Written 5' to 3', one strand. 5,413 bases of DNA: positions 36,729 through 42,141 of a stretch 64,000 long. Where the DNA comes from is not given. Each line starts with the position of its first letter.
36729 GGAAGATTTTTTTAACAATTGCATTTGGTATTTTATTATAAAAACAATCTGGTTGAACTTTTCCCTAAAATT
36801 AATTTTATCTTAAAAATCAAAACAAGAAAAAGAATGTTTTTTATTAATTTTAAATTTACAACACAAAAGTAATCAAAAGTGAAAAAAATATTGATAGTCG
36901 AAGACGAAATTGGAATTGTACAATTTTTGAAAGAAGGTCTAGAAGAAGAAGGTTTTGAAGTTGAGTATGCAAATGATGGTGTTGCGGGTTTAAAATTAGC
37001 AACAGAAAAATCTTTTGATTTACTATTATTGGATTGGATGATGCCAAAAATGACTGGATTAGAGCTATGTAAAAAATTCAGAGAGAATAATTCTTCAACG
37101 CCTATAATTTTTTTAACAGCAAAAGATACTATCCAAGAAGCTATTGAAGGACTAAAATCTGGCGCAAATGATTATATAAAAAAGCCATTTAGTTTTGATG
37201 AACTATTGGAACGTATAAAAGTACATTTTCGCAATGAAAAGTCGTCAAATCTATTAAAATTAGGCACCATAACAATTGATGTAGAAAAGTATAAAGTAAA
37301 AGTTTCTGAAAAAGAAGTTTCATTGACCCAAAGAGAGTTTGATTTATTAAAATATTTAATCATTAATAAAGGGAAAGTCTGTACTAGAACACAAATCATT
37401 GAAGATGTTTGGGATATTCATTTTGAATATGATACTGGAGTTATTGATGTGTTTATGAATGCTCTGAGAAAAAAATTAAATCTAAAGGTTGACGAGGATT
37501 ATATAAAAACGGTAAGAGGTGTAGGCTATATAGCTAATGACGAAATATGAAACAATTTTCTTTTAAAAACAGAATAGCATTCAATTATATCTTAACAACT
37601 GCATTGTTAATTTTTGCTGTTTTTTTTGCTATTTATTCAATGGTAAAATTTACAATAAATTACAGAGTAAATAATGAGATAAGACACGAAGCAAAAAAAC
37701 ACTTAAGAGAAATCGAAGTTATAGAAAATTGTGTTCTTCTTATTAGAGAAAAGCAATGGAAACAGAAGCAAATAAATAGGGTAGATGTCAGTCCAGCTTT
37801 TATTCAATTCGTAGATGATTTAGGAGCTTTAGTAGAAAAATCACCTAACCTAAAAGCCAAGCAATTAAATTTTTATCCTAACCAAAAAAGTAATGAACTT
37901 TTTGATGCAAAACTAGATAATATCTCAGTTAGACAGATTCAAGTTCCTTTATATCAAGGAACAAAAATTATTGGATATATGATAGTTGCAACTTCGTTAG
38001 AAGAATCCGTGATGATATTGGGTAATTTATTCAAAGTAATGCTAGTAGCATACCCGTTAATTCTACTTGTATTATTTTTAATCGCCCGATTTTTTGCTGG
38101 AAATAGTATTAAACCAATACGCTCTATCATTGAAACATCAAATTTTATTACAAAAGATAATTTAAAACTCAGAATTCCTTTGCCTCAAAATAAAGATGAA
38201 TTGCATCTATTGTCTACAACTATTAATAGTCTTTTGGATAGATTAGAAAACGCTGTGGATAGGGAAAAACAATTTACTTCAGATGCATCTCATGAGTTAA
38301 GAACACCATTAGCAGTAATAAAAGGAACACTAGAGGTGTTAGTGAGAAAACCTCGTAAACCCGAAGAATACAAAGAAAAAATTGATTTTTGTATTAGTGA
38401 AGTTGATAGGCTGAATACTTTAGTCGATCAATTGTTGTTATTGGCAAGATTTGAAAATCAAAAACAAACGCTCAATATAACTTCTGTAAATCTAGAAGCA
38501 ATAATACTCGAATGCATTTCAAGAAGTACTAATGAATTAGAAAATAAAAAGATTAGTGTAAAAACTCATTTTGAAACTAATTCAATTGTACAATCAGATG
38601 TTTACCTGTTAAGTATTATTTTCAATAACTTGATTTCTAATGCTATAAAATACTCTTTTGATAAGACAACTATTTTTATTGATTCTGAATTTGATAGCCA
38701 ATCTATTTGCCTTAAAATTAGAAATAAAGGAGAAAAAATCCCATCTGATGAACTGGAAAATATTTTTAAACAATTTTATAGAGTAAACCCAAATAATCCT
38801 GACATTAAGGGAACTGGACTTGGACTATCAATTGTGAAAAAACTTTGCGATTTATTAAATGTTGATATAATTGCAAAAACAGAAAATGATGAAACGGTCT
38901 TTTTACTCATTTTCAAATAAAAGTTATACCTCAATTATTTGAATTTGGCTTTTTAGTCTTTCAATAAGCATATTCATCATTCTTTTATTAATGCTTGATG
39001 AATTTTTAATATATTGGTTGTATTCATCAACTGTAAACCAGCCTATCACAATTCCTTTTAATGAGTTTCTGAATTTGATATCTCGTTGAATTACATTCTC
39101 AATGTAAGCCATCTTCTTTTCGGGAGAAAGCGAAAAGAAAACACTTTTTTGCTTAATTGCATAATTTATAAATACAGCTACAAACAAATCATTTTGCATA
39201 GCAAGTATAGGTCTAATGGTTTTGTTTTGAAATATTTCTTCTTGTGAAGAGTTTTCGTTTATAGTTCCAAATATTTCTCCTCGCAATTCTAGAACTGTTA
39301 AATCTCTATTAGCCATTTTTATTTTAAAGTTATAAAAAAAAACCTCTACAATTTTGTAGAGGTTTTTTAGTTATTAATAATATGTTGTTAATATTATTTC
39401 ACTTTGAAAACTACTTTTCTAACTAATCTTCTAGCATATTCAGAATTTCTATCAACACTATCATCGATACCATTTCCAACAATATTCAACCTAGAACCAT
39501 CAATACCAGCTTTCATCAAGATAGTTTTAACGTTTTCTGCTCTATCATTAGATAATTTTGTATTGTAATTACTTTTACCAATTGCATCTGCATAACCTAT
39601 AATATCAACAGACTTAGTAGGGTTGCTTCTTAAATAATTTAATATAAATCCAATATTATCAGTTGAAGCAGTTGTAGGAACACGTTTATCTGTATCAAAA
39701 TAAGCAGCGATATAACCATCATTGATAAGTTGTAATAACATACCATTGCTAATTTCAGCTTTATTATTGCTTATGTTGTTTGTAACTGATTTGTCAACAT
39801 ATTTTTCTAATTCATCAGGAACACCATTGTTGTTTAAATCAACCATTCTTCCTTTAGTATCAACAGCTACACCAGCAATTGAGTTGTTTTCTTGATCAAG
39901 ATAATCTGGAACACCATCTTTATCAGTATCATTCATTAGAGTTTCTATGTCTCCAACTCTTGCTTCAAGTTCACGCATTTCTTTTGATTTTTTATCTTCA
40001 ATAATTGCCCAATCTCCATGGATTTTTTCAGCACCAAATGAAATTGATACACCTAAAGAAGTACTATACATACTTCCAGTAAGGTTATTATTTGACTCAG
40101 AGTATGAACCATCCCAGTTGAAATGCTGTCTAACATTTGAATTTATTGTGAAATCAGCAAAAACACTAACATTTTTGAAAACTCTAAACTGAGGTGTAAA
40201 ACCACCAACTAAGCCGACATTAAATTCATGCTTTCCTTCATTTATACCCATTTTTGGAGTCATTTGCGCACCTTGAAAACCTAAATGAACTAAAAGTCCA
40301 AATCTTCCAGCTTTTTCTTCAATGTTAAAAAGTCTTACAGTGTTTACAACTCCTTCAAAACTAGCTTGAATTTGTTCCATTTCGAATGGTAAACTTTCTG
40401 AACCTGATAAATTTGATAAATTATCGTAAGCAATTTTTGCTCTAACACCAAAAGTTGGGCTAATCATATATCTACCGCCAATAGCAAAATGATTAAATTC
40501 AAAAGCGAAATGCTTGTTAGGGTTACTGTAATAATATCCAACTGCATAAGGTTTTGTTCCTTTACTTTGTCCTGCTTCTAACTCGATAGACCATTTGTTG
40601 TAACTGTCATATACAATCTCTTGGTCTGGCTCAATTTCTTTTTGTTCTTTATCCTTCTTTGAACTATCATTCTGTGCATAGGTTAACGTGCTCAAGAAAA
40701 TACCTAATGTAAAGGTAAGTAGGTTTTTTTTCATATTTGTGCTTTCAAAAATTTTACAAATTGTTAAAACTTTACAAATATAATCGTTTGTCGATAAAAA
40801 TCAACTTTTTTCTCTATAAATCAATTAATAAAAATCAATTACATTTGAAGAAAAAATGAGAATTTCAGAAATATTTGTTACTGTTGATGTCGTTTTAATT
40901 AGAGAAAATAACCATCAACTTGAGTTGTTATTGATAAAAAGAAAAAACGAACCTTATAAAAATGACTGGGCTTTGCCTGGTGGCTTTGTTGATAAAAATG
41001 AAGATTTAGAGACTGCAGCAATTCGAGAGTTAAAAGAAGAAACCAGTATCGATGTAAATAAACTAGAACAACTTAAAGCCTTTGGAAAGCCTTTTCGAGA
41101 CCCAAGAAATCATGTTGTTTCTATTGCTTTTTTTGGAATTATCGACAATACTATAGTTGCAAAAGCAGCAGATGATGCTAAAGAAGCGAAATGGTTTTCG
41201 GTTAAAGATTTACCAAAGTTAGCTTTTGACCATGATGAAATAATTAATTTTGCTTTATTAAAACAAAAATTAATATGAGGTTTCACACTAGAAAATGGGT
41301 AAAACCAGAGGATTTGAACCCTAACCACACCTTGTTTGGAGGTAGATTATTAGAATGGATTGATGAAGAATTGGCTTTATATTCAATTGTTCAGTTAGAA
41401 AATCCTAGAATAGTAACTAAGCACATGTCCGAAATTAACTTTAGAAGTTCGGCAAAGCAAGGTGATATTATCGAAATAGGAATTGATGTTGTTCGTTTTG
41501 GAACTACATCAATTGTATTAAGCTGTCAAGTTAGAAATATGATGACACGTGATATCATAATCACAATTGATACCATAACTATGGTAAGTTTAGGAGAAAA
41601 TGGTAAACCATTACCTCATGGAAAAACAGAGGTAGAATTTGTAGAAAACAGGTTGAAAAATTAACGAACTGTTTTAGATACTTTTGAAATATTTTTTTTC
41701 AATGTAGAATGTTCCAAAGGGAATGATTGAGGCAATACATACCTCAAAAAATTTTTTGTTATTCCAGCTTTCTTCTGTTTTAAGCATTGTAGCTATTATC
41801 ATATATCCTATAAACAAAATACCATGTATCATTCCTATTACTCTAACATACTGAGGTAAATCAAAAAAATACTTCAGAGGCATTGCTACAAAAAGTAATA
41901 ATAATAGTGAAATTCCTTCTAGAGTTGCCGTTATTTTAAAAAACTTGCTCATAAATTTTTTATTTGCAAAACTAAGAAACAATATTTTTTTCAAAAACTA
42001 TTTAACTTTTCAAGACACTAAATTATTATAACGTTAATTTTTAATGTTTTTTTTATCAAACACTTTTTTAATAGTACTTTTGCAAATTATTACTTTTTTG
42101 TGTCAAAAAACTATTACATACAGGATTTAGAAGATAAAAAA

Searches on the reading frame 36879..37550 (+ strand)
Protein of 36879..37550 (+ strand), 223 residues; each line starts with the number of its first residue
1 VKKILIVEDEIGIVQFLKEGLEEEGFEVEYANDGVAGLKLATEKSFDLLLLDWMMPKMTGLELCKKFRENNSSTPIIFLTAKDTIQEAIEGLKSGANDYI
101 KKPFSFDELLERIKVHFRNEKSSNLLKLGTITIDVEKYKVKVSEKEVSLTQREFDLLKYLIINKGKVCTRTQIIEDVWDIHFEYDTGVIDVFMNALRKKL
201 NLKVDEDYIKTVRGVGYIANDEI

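Call 75: search_protein_families(library=pfam, proteins=[window:36879-37550:+], max_evalue=0.000001)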
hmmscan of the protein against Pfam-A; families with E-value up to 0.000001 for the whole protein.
window:36879-37550:+ (223 aa): 2 families
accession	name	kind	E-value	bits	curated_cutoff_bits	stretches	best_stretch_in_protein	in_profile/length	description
PF00072.30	Response_reg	-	1.9e-33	115.4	30.2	1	4-114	1-111/111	Response regulator receiver domain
PF00486.34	Trans_reg_C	-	2.6e-25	88.7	26.2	1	145-218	2-76/77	Transcriptional regulatory protein, C terminal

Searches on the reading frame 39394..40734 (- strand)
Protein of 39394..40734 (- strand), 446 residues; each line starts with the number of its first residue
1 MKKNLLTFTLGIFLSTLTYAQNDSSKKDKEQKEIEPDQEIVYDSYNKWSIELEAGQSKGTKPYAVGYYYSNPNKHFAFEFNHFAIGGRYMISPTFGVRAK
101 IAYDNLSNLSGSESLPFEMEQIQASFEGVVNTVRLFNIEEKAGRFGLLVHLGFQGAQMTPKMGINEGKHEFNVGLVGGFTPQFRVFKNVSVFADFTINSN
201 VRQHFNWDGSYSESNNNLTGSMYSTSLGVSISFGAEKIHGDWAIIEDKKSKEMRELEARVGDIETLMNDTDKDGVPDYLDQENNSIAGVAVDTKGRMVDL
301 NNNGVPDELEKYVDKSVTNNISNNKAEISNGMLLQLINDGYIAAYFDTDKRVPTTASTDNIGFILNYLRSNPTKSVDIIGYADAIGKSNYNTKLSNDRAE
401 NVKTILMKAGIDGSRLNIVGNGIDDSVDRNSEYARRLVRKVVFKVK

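Call 75: search_protein_families(library=pfam, proteins=[window:39394-40734:-], max_evalue=0.000001)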
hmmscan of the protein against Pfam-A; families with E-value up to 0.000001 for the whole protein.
window:39394-40734:- (446 aa): 1 family
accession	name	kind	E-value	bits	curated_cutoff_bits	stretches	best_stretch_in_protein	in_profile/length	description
PF00691.25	OmpA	-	5.7e-15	55.9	27.2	1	345-433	1-91/98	OmpA family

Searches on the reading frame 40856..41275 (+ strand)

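Call 39: search_protein_families(library=pfam, proteins=[window:40856-41275:+], max_evalue=10)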
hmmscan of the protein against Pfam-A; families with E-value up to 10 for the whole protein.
window:40856-41275:+ (140 aa): 4 families
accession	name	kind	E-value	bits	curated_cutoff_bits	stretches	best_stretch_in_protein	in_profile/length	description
PF00293.34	NUDIX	-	1.6e-26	93.3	21.1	1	8-130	4-131/134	NUDIX domain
PF22327.2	Nudt16-like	-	0.0027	18.1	27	1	40-71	37-69/161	U8 snoRNA-decapping enzyme-like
PF14815.12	NUDIX_4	-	0.0037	17.5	35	1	14-124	4-103/113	NUDIX domain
PF16262.11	DUF4916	-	0.0067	16.5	27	1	78-123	105-148/170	Domain of unknown function (DUF4916)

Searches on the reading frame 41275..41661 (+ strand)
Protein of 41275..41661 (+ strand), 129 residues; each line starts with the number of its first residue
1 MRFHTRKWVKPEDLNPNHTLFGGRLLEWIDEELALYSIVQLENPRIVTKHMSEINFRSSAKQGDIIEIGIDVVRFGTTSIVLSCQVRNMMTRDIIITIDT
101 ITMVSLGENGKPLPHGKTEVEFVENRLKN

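Call 39: search_protein_families(library=pfam, proteins=[window:41275-41661:+], max_evalue=10)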
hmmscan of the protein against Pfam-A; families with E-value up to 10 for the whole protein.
window:41275-41661:+ (129 aa): 1 family
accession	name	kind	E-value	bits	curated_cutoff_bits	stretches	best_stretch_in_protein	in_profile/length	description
PF03061.28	4HBT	-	6.3e-12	46.1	20.6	1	18-88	2-72/79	Thioesterase superfamily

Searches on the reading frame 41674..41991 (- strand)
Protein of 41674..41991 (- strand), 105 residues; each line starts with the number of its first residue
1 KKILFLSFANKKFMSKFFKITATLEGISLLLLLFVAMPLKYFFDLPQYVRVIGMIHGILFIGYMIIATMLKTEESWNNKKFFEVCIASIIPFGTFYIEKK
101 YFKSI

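Call 39: search_protein_families(library=pfam, proteins=[window:41674-41991:-], max_evalue=10)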
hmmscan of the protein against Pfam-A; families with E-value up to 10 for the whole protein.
window:41674-41991:- (105 aa): 3 families
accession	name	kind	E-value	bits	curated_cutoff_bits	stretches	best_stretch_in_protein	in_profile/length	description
PF12823.12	DUF3817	-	1.5e-28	99.8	27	1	16-101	2-83/85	Domain of unknown function (DUF3817)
PF14147.11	Spore_YhaL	-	0.013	15.6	27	1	51-73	5-27/52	Sporulation protein YhaL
PF17608.7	DUF5504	-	0.083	13.5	27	1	28-101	19-92/127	Family of unknown function (DUF5504)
